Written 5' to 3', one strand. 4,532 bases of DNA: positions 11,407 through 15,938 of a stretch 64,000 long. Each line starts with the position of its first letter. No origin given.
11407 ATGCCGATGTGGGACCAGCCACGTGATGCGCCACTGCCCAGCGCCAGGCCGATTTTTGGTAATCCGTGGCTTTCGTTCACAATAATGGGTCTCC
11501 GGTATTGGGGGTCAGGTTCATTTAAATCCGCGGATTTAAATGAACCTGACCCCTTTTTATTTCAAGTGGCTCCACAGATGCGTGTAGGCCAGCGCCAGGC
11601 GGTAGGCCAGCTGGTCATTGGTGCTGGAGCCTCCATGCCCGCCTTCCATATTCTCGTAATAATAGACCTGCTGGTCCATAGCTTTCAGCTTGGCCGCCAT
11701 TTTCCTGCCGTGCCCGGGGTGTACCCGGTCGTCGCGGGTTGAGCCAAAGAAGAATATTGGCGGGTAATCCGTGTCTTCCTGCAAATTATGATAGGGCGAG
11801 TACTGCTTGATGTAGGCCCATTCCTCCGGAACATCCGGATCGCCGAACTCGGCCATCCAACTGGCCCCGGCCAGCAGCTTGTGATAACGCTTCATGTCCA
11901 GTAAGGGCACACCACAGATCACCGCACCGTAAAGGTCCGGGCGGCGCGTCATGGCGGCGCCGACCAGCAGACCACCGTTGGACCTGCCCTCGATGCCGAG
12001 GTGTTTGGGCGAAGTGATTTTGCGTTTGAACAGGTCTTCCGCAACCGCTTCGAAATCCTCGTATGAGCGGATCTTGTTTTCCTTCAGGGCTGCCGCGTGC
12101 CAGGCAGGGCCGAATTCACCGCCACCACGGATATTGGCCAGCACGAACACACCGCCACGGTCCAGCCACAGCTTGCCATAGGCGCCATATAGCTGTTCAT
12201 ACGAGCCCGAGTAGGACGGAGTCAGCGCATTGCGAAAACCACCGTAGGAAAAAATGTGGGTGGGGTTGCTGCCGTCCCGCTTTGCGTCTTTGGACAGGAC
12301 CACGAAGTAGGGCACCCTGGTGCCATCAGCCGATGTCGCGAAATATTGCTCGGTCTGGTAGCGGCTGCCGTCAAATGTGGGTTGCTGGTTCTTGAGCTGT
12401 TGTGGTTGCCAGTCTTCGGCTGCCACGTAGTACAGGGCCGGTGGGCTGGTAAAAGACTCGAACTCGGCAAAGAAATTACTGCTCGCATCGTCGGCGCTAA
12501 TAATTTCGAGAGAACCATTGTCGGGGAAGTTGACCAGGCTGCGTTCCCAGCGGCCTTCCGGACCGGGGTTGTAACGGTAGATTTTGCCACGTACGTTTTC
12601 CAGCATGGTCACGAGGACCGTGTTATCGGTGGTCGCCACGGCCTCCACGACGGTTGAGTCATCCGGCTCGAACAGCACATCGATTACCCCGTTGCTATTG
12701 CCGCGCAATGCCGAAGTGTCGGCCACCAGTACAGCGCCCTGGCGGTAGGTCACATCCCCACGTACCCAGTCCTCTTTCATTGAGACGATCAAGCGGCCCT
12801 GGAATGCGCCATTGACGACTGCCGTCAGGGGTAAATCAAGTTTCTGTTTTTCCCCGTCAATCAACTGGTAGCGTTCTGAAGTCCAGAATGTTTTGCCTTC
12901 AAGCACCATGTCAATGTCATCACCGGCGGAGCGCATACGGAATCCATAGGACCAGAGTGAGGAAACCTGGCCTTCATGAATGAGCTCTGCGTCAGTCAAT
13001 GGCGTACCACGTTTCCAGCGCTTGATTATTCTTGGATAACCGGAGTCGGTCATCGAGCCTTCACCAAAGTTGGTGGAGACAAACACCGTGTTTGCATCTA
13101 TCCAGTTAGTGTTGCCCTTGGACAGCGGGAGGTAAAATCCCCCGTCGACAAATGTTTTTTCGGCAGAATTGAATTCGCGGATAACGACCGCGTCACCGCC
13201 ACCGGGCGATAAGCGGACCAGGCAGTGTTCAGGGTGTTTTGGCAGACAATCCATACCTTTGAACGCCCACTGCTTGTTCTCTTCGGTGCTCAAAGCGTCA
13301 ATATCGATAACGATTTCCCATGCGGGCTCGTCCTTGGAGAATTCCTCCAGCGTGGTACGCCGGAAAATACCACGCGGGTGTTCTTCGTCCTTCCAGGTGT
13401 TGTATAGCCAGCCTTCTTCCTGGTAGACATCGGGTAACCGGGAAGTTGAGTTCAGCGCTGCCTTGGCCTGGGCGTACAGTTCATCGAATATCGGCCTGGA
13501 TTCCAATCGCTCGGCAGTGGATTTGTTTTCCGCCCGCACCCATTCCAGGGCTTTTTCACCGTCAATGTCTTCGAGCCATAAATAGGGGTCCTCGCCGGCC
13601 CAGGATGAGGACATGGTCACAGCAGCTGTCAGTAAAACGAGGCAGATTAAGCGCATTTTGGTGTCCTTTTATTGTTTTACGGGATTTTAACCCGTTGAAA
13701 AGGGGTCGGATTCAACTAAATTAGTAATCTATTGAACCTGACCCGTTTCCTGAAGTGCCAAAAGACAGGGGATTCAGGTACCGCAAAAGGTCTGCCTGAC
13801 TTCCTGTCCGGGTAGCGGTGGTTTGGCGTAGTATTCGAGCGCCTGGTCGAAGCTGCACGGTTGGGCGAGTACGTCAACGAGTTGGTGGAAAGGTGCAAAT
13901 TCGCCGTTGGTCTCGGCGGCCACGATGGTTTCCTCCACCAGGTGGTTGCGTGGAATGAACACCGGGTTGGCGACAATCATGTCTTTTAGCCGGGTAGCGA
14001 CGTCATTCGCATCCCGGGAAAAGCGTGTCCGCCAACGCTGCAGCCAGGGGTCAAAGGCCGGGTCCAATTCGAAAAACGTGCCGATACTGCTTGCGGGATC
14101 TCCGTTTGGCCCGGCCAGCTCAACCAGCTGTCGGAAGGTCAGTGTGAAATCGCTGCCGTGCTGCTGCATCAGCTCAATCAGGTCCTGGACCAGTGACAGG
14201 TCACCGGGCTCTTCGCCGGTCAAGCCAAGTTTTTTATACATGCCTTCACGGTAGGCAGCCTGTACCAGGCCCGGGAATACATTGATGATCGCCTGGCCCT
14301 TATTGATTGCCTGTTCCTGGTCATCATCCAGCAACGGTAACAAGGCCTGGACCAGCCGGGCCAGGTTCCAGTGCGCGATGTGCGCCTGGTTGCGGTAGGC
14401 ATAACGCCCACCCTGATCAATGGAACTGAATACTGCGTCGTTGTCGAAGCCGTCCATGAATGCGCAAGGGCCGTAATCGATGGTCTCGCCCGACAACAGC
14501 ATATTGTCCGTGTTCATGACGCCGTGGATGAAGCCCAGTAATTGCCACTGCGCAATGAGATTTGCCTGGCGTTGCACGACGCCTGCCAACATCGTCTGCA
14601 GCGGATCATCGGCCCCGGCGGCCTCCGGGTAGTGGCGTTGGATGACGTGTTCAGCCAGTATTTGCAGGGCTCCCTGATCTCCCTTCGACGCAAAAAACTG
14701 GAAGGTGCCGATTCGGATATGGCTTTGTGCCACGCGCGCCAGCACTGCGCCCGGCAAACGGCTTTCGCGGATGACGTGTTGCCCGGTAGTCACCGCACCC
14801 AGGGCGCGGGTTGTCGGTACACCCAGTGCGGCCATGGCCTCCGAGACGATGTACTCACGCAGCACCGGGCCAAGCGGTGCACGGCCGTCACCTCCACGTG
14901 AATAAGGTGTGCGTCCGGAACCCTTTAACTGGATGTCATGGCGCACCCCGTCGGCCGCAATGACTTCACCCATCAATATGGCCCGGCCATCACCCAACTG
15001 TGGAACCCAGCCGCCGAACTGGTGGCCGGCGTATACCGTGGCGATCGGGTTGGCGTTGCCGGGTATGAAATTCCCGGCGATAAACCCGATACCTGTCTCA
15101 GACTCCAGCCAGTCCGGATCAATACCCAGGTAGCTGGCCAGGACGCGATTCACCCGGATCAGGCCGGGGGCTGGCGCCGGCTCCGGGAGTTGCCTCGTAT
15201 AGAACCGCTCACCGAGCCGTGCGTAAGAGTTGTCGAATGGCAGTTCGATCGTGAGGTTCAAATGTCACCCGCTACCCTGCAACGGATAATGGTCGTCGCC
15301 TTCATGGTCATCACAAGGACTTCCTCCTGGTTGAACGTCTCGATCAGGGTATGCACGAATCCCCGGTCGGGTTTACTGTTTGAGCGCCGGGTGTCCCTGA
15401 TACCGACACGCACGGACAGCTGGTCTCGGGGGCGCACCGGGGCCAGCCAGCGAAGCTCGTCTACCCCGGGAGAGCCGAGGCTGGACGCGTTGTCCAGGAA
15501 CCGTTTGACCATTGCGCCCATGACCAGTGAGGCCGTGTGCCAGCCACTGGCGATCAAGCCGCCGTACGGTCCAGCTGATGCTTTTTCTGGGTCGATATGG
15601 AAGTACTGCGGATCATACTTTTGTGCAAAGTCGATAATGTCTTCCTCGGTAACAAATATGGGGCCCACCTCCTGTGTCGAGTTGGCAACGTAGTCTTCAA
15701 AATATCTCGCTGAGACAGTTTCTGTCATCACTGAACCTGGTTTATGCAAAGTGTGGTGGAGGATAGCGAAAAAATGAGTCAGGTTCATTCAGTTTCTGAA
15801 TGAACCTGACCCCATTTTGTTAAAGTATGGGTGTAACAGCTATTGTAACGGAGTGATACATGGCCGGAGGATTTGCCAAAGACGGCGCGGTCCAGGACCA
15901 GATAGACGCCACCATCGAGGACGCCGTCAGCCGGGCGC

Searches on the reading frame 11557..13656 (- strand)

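Call 30: search_protein_families(library=pfam, proteins=[window:11557-13656:-], max_evalue=0.00001)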
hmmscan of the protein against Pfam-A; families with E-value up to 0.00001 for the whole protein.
window:11557-13656:- (699 aa): 2 families
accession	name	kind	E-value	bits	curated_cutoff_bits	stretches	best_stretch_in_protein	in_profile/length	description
PF00326.27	Peptidase_S9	-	4.1e-46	157.6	22.6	1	497-698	10-210/213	Prolyl oligopeptidase family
PF02897.21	Peptidase_S9_N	-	3.4e-38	131.9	24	1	22-421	19-411/414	Prolyl oligopeptidase, N-terminal beta-propeller domain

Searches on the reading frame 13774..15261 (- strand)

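Call 30: search_protein_families(library=pfam, proteins=[window:13774-15261:-], max_evalue=0.00001)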
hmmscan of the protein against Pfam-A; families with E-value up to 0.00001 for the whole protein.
window:13774-15261:- (495 aa): 1 family
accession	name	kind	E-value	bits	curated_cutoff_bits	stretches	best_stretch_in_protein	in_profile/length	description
PF02696.19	SelO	-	1.5e-113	380.5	22.8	1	5-464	3-464/466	Protein adenylyltransferase SelO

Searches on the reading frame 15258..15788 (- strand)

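Call 30: search_protein_families(library=pfam, proteins=[window:15258-15788:-], max_evalue=0.00001)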
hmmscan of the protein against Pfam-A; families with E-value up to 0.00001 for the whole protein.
window:15258-15788:- (176 aa): 1 family
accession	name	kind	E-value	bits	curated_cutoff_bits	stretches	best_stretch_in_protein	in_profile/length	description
PF01575.25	MaoC_dehydratas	-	2.2e-17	63.2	27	1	42-136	14-107/123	MaoC like domain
